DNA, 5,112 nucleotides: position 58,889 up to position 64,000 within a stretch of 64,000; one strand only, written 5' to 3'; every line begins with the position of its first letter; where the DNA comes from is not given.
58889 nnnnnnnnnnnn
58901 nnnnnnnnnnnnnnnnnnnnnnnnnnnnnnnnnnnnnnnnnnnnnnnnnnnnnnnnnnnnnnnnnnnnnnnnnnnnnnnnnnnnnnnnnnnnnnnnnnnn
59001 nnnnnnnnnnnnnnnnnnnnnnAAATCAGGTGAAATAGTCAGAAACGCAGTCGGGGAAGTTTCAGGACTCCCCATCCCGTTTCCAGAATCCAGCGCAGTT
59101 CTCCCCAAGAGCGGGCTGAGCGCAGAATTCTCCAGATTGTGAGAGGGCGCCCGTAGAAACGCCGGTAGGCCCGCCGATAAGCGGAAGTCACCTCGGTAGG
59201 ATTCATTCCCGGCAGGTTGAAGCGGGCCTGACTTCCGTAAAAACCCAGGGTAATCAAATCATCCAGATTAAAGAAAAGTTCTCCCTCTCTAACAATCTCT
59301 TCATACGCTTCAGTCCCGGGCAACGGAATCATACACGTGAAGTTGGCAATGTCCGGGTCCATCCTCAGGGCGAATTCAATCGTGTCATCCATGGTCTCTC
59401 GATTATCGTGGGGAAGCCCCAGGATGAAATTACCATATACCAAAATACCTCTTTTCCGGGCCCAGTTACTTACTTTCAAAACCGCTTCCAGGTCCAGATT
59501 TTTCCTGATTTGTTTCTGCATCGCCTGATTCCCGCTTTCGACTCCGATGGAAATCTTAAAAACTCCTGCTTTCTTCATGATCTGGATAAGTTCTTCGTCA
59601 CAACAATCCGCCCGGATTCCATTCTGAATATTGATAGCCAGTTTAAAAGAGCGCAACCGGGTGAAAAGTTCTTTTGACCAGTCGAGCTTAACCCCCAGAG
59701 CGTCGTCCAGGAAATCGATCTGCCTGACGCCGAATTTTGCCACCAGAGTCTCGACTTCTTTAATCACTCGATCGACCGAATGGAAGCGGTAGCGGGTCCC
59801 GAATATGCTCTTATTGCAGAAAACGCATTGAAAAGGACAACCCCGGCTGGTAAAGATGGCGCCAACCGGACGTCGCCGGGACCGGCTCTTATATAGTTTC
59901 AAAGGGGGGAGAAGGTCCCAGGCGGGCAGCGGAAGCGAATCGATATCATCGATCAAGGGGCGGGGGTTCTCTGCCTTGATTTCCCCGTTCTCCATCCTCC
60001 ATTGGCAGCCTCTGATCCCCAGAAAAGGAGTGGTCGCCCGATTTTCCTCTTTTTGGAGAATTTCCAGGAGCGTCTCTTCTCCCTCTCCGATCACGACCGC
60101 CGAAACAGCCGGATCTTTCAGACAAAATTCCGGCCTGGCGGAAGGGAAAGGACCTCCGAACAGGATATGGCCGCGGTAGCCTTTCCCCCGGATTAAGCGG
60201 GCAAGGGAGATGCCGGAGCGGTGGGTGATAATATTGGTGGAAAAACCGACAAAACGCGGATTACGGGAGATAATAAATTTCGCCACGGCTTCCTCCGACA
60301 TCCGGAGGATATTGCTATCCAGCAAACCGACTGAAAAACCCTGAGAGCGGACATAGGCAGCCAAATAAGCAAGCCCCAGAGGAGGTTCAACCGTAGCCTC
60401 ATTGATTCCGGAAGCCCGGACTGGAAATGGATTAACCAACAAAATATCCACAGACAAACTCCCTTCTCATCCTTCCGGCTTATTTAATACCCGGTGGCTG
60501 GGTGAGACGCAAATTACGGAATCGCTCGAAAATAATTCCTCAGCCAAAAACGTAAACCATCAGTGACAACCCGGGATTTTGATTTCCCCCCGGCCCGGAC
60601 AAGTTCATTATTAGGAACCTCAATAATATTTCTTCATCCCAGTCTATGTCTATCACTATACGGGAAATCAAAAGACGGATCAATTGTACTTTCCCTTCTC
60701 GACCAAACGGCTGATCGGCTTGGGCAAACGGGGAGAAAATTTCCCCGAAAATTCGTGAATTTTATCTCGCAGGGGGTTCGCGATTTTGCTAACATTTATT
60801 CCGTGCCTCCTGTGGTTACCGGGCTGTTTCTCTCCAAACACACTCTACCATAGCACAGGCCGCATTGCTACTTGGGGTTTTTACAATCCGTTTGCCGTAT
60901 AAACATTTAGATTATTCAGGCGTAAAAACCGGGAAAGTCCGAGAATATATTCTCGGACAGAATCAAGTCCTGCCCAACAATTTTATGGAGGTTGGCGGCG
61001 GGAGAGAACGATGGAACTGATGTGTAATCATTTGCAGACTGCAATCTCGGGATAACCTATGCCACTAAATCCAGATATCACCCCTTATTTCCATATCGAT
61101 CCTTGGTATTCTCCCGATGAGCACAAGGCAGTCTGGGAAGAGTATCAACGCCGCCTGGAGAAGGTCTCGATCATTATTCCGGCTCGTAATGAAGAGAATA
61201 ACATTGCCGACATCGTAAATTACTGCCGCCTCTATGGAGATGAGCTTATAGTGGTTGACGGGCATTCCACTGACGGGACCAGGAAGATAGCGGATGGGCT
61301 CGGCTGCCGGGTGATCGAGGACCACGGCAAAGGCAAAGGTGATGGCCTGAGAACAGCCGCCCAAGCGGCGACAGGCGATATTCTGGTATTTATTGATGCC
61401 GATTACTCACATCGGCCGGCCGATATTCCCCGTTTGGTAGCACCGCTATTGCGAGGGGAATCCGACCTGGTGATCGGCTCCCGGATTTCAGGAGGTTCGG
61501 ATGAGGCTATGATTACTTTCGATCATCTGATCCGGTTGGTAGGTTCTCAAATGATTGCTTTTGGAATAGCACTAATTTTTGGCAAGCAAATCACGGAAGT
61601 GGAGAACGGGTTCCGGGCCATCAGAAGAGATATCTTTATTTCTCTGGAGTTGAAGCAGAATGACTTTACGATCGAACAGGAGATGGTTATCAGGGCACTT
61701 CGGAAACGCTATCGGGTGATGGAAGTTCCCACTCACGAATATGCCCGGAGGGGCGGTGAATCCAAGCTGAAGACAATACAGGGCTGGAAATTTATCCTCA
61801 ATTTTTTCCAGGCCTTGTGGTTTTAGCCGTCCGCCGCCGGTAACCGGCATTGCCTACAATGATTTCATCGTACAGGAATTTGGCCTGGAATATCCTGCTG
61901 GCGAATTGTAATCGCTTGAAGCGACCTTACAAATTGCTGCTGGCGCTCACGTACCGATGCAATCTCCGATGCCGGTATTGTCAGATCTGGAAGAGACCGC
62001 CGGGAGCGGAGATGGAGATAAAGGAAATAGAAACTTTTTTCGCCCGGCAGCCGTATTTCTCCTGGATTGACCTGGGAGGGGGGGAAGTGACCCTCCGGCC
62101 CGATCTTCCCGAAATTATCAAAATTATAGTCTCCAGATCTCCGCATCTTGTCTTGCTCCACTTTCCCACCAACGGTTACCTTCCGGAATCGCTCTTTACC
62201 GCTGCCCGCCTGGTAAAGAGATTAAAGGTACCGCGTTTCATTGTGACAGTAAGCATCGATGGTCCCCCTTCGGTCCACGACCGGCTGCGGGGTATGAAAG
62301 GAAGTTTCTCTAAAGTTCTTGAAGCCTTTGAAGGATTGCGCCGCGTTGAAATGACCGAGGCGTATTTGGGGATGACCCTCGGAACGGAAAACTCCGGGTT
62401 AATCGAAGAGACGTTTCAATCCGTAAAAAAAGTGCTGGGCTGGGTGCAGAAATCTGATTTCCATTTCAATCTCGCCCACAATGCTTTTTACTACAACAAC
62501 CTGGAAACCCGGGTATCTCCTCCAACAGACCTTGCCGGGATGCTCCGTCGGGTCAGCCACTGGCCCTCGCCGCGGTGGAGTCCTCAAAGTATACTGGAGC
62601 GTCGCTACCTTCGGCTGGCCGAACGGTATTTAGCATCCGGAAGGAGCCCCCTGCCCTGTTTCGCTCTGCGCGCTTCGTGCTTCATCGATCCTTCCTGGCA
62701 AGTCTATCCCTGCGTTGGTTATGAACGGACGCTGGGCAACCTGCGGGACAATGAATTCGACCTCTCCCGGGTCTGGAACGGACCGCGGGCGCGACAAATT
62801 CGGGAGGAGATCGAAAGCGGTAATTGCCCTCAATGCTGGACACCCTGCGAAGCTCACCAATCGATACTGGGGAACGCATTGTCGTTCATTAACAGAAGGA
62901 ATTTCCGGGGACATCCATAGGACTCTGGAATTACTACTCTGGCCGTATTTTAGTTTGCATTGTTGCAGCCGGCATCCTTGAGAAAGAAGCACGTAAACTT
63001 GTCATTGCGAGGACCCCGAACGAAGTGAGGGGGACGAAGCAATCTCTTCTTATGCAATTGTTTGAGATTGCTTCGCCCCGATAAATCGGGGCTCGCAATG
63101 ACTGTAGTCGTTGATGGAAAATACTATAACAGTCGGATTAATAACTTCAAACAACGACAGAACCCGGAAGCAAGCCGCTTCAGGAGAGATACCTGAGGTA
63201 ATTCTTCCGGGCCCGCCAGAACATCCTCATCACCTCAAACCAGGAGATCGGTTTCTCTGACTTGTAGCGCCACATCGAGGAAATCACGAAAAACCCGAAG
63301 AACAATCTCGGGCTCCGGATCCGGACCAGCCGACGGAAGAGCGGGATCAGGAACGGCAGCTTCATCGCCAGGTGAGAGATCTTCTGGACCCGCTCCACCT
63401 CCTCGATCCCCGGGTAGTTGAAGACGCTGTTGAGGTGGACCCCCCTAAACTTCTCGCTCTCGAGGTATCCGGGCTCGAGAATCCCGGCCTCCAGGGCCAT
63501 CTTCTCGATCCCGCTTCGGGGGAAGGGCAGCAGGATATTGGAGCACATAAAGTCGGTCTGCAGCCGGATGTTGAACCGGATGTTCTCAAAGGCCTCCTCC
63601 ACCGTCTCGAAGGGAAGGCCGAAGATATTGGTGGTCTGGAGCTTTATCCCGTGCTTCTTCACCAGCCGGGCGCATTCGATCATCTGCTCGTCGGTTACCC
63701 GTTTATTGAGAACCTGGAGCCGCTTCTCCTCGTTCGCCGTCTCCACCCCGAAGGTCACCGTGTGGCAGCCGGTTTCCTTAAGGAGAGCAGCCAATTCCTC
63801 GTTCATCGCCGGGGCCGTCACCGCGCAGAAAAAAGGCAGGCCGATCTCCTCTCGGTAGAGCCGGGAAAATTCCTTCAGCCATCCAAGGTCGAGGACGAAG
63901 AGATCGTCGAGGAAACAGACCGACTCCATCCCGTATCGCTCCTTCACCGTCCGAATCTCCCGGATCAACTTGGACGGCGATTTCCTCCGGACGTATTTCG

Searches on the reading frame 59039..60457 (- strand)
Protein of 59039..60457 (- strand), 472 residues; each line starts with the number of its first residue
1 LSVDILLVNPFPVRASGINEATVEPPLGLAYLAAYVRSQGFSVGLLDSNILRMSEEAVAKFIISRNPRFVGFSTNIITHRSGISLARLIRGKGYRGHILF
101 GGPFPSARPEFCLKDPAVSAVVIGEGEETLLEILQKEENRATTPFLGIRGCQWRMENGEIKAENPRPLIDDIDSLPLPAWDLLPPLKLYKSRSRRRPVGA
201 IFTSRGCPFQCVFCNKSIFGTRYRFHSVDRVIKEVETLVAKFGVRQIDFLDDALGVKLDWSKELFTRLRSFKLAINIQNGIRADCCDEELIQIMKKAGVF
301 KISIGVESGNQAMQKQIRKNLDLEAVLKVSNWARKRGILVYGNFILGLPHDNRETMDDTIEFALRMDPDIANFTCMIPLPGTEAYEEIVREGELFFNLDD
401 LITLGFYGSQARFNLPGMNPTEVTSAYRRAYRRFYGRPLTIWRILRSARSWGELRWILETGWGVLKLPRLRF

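Call 80: search_protein_families(library=pfam, proteins=[window:59039-60457:-], max_evalue=0.001)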
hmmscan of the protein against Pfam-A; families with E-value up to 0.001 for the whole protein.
window:59039-60457:- (472 aa): 2 families
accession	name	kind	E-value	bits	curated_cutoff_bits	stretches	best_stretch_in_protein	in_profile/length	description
PF04055.27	Radical_SAM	-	9.6e-24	84.9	29.5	1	202-363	2-166/166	Radical SAM superfamily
PF02310.24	B12-binding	-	3.3e-22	79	32.1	1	22-133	10-120/121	B12 binding domain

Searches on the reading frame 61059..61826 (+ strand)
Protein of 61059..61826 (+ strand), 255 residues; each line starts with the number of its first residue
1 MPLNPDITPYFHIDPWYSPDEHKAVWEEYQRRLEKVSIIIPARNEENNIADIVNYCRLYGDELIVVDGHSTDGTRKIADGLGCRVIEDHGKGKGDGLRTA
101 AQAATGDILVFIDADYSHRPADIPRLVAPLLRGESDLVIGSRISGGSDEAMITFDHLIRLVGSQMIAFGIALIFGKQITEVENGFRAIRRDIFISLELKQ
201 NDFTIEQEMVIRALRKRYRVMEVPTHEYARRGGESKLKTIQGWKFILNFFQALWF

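Call 80: search_protein_families(library=pfam, proteins=[window:61059-61826:+], max_evalue=0.001)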
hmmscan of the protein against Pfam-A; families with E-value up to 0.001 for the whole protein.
window:61059-61826:+ (255 aa): 4 families
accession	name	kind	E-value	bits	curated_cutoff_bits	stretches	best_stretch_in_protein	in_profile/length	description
PF00535.33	Glycos_transf_2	-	2.8e-28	99.4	23.3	1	37-193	1-164/168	Glycosyl transferase family 2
PF12804.13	NTP_transf_3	-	0.00049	20.7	27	1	50-139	28-120/160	MobA-like NTP transferase domain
PF13704.12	Glyco_tranf_2_4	-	0.0007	20.5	27.5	0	43-115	1-81/98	Glycosyl transferase family 2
PF13641.12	Glyco_tranf_2_3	-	0.00075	20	27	0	36-130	3-111/230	Glycosyltransferase like family 2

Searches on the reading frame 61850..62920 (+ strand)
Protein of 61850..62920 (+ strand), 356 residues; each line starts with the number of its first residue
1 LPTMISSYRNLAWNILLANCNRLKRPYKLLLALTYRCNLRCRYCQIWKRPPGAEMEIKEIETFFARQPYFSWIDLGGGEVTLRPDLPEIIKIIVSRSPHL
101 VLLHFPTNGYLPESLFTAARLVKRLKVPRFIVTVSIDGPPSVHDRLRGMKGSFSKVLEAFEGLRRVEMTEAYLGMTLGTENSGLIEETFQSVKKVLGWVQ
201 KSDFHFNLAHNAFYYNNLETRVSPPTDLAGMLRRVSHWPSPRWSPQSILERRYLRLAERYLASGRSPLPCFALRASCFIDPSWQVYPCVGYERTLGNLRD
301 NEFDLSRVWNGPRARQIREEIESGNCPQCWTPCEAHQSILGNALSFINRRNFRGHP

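Call 80: search_protein_families(library=pfam, proteins=[window:61850-62920:+], max_evalue=0.001)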
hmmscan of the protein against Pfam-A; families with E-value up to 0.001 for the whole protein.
window:61850-62920:+ (356 aa): 2 families
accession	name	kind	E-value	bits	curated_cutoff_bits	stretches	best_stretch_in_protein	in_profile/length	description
PF04055.27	Radical_SAM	-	3.3e-17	63.6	29.5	1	33-190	3-164/166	Radical SAM superfamily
PF13186.11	SPASM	-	3.6e-08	34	21.5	1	270-330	1-67/67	Iron-sulfur cluster-binding domain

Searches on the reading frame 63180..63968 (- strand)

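Call 80: search_protein_families(library=pfam, proteins=[window:63180-63968:-], max_evalue=0.001)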
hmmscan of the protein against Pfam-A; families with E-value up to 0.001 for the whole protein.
window:63180-63968:- (262 aa): 1 family
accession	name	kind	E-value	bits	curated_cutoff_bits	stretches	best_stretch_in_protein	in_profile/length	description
PF04055.27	Radical_SAM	-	1.4e-14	55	29.5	1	2-128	34-161/166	Radical SAM superfamily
